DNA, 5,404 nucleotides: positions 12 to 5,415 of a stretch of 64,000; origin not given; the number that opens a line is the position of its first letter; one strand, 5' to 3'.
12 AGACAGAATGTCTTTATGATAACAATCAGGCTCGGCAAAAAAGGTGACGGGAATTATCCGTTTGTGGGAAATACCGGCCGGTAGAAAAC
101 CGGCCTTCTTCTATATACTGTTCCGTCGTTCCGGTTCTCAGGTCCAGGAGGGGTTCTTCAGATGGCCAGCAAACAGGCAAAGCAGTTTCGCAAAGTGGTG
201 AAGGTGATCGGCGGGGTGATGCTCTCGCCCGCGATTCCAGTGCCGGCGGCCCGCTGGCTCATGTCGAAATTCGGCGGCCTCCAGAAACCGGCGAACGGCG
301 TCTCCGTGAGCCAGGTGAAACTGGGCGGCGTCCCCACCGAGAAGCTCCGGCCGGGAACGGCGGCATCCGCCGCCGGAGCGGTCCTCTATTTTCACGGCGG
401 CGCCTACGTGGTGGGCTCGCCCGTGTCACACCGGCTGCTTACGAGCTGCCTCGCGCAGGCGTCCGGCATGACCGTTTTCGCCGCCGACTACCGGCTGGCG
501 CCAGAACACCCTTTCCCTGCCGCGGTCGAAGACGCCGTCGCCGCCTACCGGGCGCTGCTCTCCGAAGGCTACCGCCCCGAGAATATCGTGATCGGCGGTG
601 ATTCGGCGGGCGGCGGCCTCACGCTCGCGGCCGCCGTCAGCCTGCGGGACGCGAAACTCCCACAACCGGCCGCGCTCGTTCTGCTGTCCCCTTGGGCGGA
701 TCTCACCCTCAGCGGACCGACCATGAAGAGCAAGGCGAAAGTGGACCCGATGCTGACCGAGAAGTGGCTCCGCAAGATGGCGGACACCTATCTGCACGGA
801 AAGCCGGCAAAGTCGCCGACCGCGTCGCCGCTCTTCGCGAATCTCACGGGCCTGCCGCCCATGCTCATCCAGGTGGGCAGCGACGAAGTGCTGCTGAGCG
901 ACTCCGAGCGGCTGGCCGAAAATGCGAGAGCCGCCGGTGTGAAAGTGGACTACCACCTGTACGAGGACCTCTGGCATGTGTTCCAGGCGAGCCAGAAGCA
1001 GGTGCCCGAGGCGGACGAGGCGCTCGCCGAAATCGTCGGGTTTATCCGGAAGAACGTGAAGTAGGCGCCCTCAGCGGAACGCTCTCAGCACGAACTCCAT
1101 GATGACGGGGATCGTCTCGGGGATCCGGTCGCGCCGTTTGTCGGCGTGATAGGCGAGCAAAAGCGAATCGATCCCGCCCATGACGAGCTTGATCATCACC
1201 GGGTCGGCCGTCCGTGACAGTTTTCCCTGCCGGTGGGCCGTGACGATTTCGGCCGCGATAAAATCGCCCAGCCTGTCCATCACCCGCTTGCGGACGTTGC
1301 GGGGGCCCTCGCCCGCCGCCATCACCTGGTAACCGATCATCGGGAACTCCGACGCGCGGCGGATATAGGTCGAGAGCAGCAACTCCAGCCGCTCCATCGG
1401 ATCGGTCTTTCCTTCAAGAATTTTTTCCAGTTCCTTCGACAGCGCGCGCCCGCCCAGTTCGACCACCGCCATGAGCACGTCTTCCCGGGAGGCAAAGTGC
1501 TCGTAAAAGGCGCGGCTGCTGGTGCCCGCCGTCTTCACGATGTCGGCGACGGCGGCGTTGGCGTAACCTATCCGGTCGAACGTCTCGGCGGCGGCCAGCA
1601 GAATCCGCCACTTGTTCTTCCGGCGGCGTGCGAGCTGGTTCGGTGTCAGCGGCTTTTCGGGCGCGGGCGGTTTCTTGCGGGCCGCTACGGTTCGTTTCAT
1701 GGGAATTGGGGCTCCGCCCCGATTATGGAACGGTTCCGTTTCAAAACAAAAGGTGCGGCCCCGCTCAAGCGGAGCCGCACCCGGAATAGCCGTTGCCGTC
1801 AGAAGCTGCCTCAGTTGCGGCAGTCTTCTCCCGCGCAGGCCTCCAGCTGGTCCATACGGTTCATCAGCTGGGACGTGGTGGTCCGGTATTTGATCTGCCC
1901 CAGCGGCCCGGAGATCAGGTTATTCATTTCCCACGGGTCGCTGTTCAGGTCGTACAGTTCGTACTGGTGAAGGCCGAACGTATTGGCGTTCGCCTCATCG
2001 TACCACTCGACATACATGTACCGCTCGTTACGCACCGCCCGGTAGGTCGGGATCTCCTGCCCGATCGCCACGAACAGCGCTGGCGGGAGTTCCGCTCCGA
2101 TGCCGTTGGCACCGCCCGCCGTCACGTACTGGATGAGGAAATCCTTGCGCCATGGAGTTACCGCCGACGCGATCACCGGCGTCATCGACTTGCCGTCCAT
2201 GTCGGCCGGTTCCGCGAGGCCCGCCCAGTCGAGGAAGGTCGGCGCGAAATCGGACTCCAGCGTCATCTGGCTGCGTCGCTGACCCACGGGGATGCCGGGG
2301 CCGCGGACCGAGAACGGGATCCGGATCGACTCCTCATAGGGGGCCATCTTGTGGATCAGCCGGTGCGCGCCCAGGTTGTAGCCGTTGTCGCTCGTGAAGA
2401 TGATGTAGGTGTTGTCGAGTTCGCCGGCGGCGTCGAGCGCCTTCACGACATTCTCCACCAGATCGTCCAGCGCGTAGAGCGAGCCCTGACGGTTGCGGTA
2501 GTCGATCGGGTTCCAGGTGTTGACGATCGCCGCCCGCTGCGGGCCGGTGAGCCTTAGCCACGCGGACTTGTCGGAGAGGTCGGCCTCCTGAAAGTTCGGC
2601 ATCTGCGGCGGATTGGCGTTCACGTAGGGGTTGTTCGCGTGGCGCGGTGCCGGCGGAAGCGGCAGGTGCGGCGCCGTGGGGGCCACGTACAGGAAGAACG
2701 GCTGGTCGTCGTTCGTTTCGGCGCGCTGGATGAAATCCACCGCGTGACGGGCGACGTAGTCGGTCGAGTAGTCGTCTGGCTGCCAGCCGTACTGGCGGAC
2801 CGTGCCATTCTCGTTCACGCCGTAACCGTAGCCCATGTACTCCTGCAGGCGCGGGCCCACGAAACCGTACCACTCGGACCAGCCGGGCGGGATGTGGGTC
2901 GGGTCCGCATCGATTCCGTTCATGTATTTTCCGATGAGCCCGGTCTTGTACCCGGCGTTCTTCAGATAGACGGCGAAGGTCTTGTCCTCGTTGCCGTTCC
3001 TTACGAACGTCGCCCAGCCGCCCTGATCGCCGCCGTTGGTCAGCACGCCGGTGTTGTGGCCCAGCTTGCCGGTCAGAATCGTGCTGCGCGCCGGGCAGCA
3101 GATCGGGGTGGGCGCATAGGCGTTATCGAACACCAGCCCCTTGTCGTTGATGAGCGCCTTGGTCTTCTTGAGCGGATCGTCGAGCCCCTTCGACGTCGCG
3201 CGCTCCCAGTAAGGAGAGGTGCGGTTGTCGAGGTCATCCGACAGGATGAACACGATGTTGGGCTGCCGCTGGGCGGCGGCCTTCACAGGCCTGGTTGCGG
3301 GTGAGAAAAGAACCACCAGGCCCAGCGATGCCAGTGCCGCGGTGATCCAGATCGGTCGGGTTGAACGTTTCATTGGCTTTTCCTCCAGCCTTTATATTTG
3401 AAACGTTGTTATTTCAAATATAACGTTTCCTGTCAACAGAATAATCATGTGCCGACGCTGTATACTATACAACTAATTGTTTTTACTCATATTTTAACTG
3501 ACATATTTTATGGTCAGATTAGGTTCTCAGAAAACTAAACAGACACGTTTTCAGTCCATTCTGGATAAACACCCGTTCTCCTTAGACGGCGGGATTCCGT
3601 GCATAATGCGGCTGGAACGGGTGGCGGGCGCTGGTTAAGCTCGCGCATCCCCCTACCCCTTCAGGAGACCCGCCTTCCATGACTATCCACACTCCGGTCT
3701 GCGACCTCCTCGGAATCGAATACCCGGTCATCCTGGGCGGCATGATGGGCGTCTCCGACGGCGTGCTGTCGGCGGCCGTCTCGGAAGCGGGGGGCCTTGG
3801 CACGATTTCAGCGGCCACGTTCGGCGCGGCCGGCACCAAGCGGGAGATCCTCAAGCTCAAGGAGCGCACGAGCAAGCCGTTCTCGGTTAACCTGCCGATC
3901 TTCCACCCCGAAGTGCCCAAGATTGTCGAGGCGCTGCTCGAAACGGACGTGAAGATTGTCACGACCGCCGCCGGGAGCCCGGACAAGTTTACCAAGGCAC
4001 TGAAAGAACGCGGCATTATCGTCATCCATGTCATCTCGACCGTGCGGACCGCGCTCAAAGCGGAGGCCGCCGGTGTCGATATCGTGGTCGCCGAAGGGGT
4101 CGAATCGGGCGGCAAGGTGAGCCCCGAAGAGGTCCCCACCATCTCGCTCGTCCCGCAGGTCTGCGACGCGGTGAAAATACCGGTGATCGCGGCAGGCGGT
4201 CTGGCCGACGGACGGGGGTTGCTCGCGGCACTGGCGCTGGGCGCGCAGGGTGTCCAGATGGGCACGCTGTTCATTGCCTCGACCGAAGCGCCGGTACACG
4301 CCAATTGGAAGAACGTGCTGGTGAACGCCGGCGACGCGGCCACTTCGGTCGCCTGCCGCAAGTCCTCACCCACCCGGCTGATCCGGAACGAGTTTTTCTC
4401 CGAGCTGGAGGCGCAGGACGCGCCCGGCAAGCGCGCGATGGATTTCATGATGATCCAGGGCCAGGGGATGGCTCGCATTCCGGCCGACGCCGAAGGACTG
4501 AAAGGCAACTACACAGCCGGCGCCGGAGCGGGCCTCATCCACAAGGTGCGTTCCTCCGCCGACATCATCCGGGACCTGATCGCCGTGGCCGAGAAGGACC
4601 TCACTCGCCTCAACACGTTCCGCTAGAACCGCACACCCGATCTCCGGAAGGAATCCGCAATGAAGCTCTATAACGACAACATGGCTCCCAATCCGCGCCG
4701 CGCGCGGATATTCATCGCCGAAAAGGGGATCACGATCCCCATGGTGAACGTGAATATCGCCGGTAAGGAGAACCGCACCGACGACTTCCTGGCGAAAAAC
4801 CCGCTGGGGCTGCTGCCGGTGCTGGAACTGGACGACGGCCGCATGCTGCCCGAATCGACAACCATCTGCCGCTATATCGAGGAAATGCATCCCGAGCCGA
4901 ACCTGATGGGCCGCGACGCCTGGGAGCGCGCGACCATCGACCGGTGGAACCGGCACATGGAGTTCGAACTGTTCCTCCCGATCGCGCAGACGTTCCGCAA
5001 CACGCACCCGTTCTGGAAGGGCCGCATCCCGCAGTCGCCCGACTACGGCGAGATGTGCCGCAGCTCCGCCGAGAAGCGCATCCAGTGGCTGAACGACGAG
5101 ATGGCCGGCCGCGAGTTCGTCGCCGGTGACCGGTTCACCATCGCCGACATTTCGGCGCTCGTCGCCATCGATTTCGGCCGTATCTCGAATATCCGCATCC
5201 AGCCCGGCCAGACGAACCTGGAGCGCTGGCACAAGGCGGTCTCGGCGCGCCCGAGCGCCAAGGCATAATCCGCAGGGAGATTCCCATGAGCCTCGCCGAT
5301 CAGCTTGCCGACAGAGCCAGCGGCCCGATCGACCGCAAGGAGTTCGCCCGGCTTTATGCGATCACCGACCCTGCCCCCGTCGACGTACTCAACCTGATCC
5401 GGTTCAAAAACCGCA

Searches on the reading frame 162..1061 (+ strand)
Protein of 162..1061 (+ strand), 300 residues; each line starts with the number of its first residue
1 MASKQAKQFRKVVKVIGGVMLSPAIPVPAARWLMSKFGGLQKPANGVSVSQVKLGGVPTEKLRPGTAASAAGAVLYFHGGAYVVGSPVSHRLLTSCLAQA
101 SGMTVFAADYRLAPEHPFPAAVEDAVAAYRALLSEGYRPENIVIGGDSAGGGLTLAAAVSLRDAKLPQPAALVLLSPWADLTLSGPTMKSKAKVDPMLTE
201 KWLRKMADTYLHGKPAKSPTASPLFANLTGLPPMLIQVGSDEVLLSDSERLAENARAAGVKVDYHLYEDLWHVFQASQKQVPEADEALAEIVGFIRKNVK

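Call 81: search_protein_families(library=pfam, proteins=[window:162-1061:+], max_evalue=0.0001)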
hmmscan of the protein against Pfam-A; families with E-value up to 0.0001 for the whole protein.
window:162-1061:+ (300 aa): 5 families
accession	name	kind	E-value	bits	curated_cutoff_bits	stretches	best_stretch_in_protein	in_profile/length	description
PF07859.19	Abhydrolase_3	-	1.1e-61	208.7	25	1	74-275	1-209/210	alpha/beta hydrolase fold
PF10340.15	Say1_Mug180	-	1.1e-12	48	21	1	74-222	125-282/374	Steryl acetyl hydrolase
PF20434.5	BD-FAE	-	1.9e-11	44.3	26.8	1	67-167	9-116/215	BD-FAE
PF00326.27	Peptidase_S9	-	4.7e-08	33.2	22.6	1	122-286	45-200/213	Prolyl oligopeptidase family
PF12146.15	Hydrolase_4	-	1.1e-05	25.3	27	0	118-192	55-123/239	Serine aminopeptidase, S33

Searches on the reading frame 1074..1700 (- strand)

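Call 81: search_protein_families(library=pfam, proteins=[window:1074-1700:-], max_evalue=0.0001)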
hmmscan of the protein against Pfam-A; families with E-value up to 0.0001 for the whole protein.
window:1074-1700:- (209 aa): 1 family
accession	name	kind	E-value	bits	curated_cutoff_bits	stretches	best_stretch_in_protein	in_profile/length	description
PF00440.29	TetR_N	-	5.6e-11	42.5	24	1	33-78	1-46/47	Bacterial regulatory proteins, tetR family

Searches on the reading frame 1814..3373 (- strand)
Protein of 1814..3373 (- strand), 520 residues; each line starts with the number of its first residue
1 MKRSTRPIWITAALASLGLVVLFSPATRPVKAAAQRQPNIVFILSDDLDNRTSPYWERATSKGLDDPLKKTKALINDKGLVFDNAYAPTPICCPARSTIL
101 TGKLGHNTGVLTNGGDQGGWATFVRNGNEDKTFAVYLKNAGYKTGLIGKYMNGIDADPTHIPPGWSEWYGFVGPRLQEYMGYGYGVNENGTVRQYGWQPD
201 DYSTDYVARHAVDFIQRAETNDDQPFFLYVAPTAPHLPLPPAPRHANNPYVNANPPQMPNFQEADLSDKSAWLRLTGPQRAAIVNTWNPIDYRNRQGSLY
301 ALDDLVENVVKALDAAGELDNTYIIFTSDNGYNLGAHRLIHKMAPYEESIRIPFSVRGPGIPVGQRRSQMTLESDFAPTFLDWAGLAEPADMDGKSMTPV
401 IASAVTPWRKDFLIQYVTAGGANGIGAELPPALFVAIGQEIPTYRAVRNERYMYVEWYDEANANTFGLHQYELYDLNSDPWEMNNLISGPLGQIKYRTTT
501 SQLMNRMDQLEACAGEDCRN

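Call 81: search_protein_families(library=pfam, proteins=[window:1814-3373:-], max_evalue=0.0001)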
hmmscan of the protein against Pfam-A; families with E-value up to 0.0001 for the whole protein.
window:1814-3373:- (520 aa): 2 families
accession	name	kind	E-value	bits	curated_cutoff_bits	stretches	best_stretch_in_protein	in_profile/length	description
PF00884.28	Sulfatase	-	6.8e-48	163.9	25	1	38-385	1-300/301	Sulfatase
PF16347.10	SGSH_C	-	3.1e-23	83.1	29.3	2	335-417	1-85/154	N-sulphoglucosamine sulphohydrolase, C-terminal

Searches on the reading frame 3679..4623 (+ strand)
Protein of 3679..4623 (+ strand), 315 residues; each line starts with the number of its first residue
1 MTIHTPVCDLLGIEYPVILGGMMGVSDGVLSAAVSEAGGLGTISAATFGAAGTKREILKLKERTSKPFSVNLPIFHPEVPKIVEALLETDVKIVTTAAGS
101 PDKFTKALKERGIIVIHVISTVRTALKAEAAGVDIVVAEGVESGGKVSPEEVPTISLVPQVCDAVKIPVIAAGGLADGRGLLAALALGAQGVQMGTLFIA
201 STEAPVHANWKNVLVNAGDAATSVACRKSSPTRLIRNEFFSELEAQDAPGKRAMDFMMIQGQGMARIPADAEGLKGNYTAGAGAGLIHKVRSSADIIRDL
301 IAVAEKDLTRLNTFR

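Call 81: search_protein_families(library=pfam, proteins=[window:3679-4623:+], max_evalue=0.0001)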
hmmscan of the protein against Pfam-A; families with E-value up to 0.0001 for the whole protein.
window:3679-4623:+ (315 aa): 3 families
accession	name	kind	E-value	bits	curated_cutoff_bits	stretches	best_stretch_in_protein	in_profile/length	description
PF03060.21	NMO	-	2.4e-60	205.1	28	2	83-301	106-329/331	Nitronate monooxygenase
PF01070.24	FMN_dh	-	3.4e-09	36.6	24.9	1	112-202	219-309/350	FMN-dependent dehydrogenase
PF00478.31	IMPDH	-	9.8e-09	35.1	25.6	1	3-209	23-250/345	IMP dehydrogenase / GMP reductase domain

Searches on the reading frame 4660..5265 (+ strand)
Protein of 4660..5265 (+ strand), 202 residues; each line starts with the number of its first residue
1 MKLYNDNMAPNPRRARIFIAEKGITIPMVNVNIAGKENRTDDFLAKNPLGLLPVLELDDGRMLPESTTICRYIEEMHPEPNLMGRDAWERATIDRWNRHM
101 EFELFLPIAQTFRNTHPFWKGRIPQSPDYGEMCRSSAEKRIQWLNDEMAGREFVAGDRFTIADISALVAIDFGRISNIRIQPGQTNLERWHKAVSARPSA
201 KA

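Call 81: search_protein_families(library=pfam, proteins=[window:4660-5265:+], max_evalue=0.0001)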
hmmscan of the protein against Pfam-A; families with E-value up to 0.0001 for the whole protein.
window:4660-5265:+ (202 aa): 5 families
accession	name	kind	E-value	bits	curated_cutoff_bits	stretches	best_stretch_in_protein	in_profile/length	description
PF13417.12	GST_N_3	-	1.8e-14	54.3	22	1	3-80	1-74/75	Glutathione S-transferase, N-terminal domain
PF13409.12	GST_N_2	-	6.4e-14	52.8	25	1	10-75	3-69/70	Glutathione S-transferase, N-terminal domain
PF02798.26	GST_N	-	1.8e-12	47.8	20.9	1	1-75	3-76/76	Glutathione S-transferase, N-terminal domain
PF00043.30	GST_C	-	2.1e-08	34.8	20.7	1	137-198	31-93/93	Glutathione S-transferase, C-terminal domain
PF18485.7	GST_N_5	-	7.7e-05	23.5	29.6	0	1-73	1-69/74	Glutathione S-transferase, N-terminal domain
